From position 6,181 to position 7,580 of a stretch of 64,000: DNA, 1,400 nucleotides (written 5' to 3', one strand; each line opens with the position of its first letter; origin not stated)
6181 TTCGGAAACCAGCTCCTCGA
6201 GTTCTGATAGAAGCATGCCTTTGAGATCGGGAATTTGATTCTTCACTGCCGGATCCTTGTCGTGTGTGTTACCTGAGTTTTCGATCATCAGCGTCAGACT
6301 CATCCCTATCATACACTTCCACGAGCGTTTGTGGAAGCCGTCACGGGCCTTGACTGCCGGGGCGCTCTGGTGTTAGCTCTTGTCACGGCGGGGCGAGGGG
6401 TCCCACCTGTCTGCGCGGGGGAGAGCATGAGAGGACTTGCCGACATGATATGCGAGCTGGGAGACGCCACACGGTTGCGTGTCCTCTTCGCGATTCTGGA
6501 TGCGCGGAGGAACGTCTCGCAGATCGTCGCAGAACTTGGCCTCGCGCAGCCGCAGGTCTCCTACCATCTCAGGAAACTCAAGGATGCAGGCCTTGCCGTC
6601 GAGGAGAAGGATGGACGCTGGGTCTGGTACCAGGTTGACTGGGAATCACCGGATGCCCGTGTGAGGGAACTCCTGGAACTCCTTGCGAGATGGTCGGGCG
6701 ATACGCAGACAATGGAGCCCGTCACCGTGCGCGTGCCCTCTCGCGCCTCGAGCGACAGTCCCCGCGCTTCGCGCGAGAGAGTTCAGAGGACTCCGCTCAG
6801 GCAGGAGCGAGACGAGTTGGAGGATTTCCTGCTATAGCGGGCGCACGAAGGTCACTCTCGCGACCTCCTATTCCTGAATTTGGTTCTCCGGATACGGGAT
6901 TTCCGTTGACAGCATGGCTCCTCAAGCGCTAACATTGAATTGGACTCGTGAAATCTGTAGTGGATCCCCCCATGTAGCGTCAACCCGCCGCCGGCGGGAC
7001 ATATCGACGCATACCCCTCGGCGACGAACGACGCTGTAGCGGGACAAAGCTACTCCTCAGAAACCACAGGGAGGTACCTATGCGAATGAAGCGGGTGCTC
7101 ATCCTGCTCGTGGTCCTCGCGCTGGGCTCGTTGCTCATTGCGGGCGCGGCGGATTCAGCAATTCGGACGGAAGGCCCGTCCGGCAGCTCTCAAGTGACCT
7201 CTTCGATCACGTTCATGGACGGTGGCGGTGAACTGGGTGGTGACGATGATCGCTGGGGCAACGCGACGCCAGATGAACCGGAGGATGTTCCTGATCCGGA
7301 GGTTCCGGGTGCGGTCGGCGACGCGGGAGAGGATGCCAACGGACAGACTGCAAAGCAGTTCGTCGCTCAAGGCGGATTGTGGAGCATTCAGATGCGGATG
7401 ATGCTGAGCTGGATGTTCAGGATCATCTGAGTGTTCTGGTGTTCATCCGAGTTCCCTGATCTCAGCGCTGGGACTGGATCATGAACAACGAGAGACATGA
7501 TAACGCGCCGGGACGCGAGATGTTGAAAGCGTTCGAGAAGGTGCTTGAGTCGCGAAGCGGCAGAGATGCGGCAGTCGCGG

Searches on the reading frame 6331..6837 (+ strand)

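Call 8: search_protein_families(library=pfam, proteins=[window:6331-6837:+], max_evalue=0.001)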
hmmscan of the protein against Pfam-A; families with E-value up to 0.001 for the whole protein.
window:6331-6837:+ (168 aa): 5 families
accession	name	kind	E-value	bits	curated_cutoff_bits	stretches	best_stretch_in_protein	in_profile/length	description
PF01022.26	HTH_5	-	2.6e-14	53.3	22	1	45-88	1-44/47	Bacterial regulatory protein, arsR family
PF12840.13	HTH_20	-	3.1e-09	37.1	27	1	43-89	1-48/51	Helix-turn-helix domain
PF12802.13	MarR_2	-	1.8e-07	31.6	27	1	47-95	6-59/61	MarR family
PF13412.12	HTH_24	-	1.4e-05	25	21.9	1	45-88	2-46/48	Winged helix-turn-helix DNA-binding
PF24266.1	HTH_HVO_0163_N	-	0.00043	20.7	31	1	63-102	20-60/70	HVO_0163, N-terminal HTH domain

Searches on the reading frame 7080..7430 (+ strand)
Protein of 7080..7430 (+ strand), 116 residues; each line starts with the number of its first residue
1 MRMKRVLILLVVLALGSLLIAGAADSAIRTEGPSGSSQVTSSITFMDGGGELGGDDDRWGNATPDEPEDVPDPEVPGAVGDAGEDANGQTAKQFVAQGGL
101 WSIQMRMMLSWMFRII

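Call 8: search_protein_families(library=pfam, proteins=[window:7080-7430:+], max_evalue=0.001)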
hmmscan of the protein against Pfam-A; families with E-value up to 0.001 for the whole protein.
window:7080-7430:+ (116 aa): 0 families

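Call 48: search_protein_families(library=ncbifam, proteins=[window:7080-7427:+], max_evalue=0.01)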
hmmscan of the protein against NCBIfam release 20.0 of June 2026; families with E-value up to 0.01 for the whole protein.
window:7080-7427:+ (116 aa): 0 families

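Call 58: search_protein_families(library=pfam, proteins=[window:7080-7427:+], max_evalue=1)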
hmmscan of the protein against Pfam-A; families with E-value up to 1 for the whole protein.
window:7080-7427:+ (116 aa): 1 family
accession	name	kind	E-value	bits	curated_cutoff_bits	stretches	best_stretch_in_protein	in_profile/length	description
PF05887.16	Trypan_PARP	-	0.04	14.3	100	1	5-75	4-71/134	Procyclic acidic repetitive protein (PARP)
